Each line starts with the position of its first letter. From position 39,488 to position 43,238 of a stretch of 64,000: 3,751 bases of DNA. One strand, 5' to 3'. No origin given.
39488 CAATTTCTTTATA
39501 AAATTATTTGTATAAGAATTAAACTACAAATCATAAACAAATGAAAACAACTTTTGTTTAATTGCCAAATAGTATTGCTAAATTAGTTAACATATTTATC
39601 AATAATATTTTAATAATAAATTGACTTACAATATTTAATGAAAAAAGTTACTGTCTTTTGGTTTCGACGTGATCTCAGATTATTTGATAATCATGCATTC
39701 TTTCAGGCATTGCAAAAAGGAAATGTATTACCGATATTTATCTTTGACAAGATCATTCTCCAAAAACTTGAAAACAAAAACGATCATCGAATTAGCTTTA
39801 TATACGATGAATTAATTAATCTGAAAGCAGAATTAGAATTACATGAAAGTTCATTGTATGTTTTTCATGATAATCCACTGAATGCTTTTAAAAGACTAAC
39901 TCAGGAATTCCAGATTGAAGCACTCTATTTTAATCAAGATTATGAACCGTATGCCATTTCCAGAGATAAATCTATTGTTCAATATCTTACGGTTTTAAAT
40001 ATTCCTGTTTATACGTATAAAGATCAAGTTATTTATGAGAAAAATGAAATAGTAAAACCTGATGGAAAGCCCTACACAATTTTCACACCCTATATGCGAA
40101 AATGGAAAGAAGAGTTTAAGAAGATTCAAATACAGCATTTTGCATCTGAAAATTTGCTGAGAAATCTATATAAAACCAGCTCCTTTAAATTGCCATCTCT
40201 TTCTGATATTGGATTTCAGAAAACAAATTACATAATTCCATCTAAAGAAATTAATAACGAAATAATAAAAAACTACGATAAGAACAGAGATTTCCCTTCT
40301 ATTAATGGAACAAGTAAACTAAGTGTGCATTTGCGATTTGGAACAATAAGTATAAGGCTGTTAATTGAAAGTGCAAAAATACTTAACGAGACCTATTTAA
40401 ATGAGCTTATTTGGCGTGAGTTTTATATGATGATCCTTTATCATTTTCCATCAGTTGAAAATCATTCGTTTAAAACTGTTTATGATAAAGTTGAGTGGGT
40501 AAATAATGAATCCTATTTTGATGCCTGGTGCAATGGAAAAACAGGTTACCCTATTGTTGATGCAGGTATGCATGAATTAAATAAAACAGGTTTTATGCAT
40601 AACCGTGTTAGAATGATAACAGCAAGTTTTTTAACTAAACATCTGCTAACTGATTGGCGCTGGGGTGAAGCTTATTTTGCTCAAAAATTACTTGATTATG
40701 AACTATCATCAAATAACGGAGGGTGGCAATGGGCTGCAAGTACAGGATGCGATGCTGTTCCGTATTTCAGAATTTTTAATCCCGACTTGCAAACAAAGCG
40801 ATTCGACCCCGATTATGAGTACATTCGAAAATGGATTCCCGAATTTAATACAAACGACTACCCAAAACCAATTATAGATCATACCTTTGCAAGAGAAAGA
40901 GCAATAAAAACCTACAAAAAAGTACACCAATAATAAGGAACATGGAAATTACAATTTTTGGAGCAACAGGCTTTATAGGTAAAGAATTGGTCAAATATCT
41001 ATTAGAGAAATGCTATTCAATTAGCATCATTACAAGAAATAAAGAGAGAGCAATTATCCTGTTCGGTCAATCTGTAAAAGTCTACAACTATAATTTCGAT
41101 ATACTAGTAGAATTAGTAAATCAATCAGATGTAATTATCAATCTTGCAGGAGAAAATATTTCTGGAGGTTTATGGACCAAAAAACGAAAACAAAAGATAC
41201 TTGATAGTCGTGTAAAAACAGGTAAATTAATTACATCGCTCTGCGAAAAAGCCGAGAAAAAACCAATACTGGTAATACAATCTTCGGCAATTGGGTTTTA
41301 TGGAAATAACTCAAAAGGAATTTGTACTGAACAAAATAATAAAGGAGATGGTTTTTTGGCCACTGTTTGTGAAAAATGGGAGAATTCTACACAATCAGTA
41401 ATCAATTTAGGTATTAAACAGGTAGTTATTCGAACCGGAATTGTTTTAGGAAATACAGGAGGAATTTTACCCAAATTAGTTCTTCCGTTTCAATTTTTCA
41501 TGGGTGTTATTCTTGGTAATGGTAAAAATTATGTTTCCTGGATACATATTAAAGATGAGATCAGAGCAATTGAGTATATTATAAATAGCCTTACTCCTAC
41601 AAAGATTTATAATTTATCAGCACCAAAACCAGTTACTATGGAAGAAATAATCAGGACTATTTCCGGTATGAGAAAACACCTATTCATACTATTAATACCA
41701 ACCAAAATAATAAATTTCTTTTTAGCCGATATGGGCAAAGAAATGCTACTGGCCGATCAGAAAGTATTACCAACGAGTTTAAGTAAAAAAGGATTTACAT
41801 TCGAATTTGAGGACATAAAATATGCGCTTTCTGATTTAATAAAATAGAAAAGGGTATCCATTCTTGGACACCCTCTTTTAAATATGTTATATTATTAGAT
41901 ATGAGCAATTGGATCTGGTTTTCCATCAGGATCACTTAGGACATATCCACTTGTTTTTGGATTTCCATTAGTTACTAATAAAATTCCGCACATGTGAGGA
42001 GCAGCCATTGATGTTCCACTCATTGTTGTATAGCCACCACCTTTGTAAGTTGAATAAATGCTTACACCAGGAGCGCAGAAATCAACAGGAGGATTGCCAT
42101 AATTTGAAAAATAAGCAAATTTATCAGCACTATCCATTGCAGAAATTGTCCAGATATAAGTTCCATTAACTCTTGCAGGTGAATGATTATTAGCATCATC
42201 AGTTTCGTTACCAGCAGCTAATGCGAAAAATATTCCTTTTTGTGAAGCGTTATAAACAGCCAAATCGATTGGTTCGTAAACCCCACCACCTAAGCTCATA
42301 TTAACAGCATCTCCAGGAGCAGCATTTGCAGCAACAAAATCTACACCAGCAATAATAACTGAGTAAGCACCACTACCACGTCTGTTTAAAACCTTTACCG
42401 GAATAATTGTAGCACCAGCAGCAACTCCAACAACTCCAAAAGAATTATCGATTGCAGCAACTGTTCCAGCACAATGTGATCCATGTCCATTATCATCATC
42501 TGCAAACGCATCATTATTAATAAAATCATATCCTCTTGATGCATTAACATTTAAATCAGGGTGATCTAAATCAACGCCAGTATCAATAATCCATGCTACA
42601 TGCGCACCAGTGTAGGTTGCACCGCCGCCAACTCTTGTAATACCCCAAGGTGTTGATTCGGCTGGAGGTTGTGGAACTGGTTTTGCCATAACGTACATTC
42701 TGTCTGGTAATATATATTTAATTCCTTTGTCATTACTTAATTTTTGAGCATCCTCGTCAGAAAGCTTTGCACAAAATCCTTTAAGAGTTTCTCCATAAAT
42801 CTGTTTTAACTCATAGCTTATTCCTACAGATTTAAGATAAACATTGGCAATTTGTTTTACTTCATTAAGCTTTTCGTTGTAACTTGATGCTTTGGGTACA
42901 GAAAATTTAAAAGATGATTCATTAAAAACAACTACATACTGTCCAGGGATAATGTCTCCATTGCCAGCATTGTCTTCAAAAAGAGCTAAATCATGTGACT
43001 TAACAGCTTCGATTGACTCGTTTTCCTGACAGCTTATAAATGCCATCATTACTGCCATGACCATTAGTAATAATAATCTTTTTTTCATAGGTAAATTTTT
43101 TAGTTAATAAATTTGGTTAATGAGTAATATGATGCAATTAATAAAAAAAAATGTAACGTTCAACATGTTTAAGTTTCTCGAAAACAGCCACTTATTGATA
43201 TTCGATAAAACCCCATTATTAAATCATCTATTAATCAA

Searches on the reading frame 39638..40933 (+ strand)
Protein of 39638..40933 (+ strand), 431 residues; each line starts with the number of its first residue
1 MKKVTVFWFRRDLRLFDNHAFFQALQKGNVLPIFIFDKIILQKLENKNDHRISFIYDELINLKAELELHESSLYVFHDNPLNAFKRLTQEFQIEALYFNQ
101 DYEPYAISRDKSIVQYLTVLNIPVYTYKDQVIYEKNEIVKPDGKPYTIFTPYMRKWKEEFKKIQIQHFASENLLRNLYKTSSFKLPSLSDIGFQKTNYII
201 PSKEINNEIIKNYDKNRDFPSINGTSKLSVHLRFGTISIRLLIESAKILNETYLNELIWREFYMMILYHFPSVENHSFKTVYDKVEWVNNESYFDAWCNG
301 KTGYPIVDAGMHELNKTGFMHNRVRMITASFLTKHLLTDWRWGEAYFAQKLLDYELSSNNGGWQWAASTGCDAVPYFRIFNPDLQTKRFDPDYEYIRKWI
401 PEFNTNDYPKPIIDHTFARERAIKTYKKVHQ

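Call 90: search_protein_families(library=pfam, proteins=[window:39638-40933:+], max_evalue=0.00001)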
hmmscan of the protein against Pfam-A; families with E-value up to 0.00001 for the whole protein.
window:39638-40933:+ (431 aa): 2 families
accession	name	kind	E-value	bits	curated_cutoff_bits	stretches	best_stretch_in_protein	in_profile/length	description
PF03441.19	FAD_binding_7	-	3.2e-74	249.2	27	1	254-404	2-154/203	FAD binding domain of DNA photolyase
PF00875.24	DNA_photolyase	-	5.1e-37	127.8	26.6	1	5-161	1-157/164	DNA photolyase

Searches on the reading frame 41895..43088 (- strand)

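Call 90: search_protein_families(library=pfam, proteins=[window:41895-43088:-], max_evalue=0.00001)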
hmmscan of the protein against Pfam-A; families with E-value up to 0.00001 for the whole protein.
window:41895-43088:- (397 aa): 2 families
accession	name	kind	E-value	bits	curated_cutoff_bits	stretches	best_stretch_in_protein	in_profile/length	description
PF00082.27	Peptidase_S8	-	1.6e-40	139.7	21.8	1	167-378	8-259/288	Subtilase family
PF05922.21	Inhibitor_I9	-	3.1e-08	34.6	21.2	1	50-132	1-79/82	Peptidase inhibitor I9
